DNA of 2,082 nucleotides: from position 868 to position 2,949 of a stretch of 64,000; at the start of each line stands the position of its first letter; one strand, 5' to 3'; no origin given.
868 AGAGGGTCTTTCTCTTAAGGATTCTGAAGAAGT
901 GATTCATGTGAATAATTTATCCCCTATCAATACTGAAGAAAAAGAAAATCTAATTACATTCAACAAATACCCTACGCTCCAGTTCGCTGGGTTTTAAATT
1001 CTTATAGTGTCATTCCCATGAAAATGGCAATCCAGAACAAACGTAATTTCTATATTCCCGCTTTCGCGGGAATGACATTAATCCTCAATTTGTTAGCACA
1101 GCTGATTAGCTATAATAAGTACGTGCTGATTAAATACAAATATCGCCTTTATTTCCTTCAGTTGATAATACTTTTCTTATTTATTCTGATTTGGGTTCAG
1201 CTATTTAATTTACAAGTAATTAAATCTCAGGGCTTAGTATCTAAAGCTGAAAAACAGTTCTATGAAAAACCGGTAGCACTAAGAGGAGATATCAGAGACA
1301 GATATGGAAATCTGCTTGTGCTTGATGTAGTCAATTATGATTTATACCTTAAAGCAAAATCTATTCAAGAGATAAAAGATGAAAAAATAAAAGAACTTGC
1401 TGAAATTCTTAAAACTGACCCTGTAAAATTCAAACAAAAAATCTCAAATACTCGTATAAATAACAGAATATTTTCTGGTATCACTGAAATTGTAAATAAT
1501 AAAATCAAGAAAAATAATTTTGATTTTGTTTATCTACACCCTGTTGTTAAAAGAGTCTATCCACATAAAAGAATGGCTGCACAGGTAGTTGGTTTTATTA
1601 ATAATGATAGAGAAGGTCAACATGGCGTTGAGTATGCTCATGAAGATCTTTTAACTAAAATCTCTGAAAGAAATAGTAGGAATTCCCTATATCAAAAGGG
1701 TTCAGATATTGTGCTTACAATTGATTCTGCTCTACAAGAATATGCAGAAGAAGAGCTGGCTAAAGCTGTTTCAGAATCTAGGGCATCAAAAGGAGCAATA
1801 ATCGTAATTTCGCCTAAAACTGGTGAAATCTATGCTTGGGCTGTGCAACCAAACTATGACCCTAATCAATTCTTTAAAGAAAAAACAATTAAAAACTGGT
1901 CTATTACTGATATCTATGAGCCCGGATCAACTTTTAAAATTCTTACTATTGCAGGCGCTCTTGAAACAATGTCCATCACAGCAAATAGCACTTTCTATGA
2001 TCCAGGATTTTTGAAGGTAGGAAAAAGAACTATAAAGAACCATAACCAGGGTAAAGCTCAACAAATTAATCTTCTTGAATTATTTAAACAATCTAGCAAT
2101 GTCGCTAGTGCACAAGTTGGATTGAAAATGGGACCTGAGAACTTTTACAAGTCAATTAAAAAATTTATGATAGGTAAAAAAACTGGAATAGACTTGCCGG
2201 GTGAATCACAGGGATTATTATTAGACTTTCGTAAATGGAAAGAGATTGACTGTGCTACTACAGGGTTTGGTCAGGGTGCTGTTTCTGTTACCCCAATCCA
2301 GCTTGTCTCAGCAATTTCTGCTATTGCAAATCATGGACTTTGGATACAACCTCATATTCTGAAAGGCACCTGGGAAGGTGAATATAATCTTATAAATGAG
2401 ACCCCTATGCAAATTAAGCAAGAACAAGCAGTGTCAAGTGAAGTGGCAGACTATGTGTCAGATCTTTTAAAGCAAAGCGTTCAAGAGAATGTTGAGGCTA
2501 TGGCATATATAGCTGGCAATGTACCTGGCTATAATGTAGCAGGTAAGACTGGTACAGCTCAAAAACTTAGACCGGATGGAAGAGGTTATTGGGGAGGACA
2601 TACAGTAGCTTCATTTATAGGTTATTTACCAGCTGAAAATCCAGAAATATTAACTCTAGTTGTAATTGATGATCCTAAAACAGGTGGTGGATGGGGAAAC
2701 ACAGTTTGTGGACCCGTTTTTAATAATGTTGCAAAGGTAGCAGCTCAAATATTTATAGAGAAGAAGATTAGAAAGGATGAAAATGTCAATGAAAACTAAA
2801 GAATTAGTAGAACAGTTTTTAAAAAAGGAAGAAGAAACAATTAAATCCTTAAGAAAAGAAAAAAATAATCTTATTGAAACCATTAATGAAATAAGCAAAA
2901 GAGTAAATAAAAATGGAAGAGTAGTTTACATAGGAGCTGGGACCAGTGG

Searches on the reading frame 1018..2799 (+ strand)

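Call 91: search_protein_families(library=ncbifam, proteins=[window:1018-2799:+], max_evalue=0.00001)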
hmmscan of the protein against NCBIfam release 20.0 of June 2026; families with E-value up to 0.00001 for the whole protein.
window:1018-2799:+ (593 aa): 20 families
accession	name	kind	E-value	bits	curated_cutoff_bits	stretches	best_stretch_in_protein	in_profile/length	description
TIGR02214.1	spoVD_pbp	equivalog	2.6e-107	359.7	688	1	46-573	4-552/636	stage V sporulation protein D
TIGR03423.1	pbp2_mrdA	equivalog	1.4e-90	304.6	455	2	199-570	198-589/593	penicillin-binding protein 2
NF053573.1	PBP2_PenA_Neis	exception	1.3e-72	245.1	1105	1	43-575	27-560/572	peptidoglycan D,D-transpeptidase PBP2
NF011685.0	PRK15105.1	subfamily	8.8e-57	193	737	1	40-572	22-554/588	peptidoglycan glycosyltransferase FtsI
NF038271.1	strep_PBP2X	exception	2.3e-47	161.7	1050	1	44-577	26-614/750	penicillin-binding protein PBP2X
NF051842.1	PBP4_5_Efaec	equivalog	5.4e-37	127.5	700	1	226-556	330-651/668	penicillin-binding protein PBP4(5)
NF008061.0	PRK10795.1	equivalog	4.8e-35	121.2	962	1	218-531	238-566/634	peptidoglycan DD-transpeptidase MrdA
TIGR02074.1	PBP_1a_fam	subfamily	1.5e-30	106.5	508.75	1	199-538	197-496/535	PBP1A family penicillin-binding protein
NF038278.1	strep_PBP2B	exception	1.4e-27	96.5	975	2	379-550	479-652/678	penicillin-binding protein PBP2B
NF000237.1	MECA_PBP2A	equivalog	1.8e-18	66.2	750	1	226-568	319-653/668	PBP2a family beta-lactam-resistant peptidoglycan transpeptidase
NF051885.1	tranpepglycosPbpC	equivalog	4.4e-17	61.9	900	1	230-518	291-548/632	multimodular transpeptidase-transglycosylase PbpC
NF000408.1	MECA2_pure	exception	9.4e-17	60.4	1525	1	226-555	319-638/668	PBP2a family beta-lactam-resistant peptidoglycan transpeptidase MecA2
NF000406.1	MECB_PBP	exception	3.1e-16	58.9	1450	1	226-546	319-635/674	PBP2a family beta-lactam-resistant peptidoglycan transpeptidase MecB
NF033378.1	MECD_PBP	exception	3.4e-16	58.7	1450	1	226-547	322-639/678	PBP2a family beta-lactam-resistant peptidoglycan transpeptidase MecD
NF000407.1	MECC_PBP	exception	1.1e-15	57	1500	1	226-569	316-651/665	PBP2a family beta-lactam-resistant peptidoglycan transpeptidase MecC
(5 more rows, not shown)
